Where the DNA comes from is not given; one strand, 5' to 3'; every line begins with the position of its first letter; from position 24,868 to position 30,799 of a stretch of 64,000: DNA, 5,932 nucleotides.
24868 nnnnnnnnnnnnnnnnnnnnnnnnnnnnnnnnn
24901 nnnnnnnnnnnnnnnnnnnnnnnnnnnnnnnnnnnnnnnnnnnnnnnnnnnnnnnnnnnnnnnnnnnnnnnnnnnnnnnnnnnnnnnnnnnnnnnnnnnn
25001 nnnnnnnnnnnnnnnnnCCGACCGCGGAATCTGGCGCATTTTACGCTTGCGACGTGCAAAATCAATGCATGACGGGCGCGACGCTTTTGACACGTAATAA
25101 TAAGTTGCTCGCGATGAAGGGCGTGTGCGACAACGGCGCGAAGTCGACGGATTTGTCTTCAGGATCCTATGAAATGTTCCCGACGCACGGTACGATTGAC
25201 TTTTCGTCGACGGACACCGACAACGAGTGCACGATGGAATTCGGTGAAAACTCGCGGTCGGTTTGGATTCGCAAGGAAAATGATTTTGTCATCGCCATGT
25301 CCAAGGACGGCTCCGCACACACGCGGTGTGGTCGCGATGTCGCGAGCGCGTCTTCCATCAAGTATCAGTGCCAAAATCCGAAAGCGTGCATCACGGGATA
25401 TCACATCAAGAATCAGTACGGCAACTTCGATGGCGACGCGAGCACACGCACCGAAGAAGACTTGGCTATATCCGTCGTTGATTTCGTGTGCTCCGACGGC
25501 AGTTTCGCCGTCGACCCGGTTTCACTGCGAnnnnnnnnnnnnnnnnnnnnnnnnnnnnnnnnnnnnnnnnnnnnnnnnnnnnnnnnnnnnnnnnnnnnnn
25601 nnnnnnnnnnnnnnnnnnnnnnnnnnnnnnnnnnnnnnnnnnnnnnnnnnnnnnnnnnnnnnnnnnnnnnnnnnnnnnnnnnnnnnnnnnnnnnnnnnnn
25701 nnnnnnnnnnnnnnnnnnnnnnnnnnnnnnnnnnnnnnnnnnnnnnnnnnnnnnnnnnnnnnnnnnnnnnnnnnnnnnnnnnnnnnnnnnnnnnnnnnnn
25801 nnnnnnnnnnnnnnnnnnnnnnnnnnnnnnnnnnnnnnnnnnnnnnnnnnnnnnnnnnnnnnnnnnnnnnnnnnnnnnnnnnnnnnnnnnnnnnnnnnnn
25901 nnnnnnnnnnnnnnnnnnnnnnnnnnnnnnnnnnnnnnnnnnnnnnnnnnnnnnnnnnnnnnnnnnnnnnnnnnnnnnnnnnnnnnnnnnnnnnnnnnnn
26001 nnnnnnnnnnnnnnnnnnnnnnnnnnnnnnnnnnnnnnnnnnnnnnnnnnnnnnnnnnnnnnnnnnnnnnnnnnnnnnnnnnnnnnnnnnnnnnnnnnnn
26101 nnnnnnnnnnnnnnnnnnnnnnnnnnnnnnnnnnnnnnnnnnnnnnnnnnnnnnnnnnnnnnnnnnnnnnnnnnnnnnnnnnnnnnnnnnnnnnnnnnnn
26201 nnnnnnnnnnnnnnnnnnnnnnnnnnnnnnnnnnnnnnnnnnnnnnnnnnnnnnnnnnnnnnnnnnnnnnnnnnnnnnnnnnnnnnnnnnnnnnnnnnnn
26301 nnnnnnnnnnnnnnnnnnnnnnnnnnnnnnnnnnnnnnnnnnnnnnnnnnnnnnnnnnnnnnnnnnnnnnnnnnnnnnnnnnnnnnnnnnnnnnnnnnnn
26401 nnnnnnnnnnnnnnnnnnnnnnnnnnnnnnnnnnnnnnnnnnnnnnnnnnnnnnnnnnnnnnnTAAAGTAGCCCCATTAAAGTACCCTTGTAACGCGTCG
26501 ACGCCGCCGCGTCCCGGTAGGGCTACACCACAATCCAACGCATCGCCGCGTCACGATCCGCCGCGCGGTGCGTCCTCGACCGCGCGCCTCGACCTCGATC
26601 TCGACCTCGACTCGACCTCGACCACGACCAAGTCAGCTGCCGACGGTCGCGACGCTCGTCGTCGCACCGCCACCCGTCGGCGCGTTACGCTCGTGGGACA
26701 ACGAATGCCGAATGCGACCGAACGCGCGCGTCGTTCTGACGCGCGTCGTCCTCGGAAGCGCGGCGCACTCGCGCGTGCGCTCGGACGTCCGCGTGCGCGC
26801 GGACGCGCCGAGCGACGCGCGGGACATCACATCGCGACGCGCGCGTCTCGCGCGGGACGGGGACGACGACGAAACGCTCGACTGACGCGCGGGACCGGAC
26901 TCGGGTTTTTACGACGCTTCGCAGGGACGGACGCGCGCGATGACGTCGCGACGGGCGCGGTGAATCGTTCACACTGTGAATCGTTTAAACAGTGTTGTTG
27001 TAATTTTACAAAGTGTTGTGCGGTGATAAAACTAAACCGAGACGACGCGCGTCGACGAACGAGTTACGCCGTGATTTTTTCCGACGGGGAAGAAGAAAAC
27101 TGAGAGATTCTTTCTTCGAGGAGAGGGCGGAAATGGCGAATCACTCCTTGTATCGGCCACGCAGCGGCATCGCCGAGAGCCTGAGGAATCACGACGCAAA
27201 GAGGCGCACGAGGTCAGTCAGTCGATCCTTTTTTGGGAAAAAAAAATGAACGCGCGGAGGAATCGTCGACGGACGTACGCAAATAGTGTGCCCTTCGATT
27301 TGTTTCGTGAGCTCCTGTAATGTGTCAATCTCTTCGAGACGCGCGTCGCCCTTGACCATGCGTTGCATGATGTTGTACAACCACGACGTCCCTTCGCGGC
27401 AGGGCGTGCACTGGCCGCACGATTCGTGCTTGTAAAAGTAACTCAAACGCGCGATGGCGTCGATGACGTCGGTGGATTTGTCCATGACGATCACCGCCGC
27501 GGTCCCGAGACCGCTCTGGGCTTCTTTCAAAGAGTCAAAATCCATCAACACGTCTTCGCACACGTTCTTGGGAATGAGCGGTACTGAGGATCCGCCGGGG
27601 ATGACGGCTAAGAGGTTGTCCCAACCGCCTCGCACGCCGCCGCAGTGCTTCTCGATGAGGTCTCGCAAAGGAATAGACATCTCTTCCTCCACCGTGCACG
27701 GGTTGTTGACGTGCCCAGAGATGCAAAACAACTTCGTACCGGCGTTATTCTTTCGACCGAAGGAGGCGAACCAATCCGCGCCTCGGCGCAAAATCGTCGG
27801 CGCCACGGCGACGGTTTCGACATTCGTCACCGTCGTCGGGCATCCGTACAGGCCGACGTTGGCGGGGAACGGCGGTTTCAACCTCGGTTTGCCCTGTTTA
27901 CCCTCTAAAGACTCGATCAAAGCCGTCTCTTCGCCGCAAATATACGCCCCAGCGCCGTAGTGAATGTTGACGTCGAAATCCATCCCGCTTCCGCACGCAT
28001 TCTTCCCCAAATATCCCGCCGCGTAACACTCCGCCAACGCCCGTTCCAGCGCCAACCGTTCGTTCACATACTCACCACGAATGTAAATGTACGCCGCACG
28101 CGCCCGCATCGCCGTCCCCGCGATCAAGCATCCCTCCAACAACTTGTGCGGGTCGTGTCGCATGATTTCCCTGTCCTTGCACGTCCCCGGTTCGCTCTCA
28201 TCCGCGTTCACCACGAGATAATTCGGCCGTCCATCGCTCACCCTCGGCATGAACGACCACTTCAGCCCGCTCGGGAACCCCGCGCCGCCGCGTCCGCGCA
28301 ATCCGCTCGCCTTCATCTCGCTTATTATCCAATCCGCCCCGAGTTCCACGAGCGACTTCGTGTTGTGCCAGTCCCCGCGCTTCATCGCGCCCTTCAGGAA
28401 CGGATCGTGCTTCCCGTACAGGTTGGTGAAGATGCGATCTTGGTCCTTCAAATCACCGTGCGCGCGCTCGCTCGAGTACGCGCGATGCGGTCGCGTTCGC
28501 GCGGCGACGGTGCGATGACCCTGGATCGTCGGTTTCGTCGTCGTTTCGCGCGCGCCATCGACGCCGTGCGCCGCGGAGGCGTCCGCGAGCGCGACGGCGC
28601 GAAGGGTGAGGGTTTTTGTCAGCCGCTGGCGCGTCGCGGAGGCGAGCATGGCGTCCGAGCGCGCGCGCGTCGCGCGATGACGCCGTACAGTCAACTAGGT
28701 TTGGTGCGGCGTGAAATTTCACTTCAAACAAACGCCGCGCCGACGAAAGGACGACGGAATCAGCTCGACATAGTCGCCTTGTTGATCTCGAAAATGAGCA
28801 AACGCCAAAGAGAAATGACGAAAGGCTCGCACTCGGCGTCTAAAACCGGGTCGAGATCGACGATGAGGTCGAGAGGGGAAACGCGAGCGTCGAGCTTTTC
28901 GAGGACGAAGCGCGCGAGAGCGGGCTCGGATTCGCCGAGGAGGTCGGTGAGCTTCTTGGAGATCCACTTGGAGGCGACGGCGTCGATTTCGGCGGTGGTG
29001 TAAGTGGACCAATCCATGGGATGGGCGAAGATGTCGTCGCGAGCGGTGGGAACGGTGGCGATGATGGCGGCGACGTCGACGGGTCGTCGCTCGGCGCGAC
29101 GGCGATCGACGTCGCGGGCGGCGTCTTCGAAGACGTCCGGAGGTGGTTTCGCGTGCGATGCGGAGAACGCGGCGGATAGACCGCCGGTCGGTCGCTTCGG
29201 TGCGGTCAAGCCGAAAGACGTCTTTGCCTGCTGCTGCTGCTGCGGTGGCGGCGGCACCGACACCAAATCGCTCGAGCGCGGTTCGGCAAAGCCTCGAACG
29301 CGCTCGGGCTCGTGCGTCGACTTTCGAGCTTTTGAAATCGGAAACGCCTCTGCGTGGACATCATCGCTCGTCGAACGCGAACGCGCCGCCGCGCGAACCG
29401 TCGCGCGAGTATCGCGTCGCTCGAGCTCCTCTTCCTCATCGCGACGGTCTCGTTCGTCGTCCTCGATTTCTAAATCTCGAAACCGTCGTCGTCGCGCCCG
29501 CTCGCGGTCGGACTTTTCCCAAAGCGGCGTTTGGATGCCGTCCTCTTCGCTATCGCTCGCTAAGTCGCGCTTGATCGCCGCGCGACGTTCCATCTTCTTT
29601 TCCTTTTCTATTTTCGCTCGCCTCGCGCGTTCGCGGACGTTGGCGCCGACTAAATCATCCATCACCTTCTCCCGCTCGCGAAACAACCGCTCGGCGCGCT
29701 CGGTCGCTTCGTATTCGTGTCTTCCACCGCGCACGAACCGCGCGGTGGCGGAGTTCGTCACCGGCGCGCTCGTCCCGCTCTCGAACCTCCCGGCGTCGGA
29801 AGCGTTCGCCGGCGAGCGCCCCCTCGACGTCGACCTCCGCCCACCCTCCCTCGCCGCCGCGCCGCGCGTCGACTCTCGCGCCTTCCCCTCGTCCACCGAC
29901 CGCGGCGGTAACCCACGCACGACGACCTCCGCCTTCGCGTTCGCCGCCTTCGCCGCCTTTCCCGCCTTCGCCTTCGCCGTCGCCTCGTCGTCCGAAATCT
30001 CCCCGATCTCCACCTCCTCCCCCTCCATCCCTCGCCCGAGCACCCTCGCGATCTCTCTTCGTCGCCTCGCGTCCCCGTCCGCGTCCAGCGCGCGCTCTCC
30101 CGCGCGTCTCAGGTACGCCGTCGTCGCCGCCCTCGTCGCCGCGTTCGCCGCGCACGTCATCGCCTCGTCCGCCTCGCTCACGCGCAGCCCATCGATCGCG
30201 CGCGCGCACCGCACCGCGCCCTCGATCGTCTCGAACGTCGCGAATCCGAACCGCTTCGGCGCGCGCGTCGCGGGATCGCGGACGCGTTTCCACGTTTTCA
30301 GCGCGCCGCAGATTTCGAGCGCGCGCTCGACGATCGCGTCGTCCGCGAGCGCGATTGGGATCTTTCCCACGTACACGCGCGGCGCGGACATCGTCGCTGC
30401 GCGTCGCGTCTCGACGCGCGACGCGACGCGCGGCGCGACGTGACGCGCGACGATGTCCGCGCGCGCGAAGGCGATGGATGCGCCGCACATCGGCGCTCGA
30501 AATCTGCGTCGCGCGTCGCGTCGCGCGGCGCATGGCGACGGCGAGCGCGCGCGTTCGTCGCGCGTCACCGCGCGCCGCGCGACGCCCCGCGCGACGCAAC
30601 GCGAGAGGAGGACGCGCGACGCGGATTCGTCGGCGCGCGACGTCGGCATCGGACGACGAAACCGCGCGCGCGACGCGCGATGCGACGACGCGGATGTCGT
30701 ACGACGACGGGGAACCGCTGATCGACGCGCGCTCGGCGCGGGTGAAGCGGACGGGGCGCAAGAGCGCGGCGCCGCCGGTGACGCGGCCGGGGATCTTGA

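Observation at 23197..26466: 1089-aa signal-anchored acidic, Cys-rich protein with no recognisable family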

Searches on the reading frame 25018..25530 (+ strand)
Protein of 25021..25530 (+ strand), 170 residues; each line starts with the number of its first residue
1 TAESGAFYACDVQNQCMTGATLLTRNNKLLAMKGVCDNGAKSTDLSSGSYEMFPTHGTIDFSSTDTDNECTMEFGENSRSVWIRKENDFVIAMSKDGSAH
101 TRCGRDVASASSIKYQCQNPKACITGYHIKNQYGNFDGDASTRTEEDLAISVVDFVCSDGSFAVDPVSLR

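Call 38: search_protein_families(library=pfam, proteins=[window:25021-25530:+], max_evalue=10)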
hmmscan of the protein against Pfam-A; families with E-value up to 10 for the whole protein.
window:25021-25530:+ (170 aa): 0 families

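Call 62: search_solved_structures(query=A4, max_evalue=10, show_alignments=2)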
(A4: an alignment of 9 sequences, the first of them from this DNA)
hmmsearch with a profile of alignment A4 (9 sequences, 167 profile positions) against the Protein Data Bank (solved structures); distinct sequences matched with E-value up to 10: 1.
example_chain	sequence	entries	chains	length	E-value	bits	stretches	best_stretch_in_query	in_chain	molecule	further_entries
3hxj_A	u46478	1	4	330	0.07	16.2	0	75-111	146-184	Pyrrolo-quinoline quinone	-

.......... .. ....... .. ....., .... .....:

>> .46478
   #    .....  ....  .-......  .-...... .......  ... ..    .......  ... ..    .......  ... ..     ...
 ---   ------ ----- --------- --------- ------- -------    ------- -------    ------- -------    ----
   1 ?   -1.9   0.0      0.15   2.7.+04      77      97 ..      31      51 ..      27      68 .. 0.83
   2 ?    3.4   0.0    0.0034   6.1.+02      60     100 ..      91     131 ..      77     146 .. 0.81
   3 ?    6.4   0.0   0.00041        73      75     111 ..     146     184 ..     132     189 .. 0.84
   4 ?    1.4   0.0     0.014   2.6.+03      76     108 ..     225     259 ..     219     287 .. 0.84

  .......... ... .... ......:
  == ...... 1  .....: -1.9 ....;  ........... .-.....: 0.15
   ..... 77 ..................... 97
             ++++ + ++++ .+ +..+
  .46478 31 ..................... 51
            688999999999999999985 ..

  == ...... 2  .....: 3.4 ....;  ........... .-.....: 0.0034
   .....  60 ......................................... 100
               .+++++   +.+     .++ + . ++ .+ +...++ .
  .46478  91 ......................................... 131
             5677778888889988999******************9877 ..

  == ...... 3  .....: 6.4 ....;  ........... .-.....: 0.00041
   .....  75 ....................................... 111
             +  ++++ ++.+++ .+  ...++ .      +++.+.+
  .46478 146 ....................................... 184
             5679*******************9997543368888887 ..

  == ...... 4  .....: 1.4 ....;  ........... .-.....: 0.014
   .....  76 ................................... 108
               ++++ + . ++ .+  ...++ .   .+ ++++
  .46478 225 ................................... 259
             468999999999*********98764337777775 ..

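Call 63: search_protein_families(library=pfam, alignment_id=A4, max_evalue=10)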
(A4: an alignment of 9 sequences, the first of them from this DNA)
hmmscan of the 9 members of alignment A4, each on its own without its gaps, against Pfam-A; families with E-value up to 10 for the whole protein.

A. member 1, seq(171 aa): 0 families

B. families by the number of members that match (of 9 scanned): 6 families
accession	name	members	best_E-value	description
PF25115.1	Agd3_CE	1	0.1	Agd3 deacetylase domain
PF18283.7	CBM77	1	0.1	Carbohydrate binding module 77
PF25537.1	DUF7921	1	0.1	Domain of unknown function (DUF7921)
PF11925.13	DUF3443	1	0.15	Protein of unknown function (DUF3443)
PF10528.15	GLEYA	1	0.16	GLEYA domain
PF01705.24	CX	1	1.6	CX module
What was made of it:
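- On VOMI / VMO-I (Pfam PF03762): No VOMI hit at E up to 10 (calls 38, 63).
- Closest known: Jacalin-related / ZG16-type beta-prism I lectins. Different: Sequence identity is only 8-12%, and the Pfam Jacalin profile gives no hit (calls 38, 63).
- Closest known: Vitelline membrane outer layer protein I. Different: The VOMI profile gives no hit (calls 38, 63).
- Jacalin and VOMI Pfam profiles give no hit even at E up to 10 (calls 38, 63).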

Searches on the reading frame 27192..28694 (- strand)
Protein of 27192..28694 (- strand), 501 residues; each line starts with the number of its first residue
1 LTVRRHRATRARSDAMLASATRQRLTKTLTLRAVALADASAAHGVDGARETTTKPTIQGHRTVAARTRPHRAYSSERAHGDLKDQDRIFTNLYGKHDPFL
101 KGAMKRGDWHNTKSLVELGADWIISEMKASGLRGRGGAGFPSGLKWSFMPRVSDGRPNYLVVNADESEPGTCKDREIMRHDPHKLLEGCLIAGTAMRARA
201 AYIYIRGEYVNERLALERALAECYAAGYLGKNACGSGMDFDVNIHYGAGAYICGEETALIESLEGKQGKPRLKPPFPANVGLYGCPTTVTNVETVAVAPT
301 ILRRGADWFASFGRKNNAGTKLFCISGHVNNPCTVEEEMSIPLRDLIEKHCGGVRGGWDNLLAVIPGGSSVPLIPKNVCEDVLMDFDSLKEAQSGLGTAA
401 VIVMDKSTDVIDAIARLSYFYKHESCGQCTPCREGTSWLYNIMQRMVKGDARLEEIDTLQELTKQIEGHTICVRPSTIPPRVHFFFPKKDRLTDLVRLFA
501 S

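Call 12: search_protein_families(library=pfam, proteins=[window:27192-28694:-], max_evalue=0.001)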
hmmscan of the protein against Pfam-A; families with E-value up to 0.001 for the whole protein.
window:27192-28694:- (501 aa): 4 families
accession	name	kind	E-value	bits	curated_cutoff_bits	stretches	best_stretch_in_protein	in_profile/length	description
PF01512.22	Complex1_51K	-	3.2e-47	160.6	31.2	1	128-297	2-147/150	Nuo51 FMN-binding domain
PF10589.14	NADH_4Fe-4S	-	3.2e-23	81.8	23.5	1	412-478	1-67/85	NADH-ubiquinone oxidoreductase-F iron-sulfur binding region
PF22461.2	SLBB_2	-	4.5e-19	68.8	27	1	321-403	1-79/79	SLBB domain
PF10531.15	SLBB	-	1.5e-07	31.6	27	1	323-370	2-51/55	SLBB domain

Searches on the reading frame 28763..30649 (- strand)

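Call 12: search_protein_families(library=pfam, proteins=[window:28763-30649:-], max_evalue=0.001)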
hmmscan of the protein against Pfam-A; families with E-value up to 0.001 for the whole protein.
window:28763-30649:- (629 aa): 2 families
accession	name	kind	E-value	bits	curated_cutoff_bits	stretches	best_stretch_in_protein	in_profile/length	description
PF01480.22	PWI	-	3.4e-09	37.3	22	1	560-621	4-67/72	PWI domain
PF00076.28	RRM_1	-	3.6e-05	24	20.7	1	92-155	1-62/70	RNA recognition motif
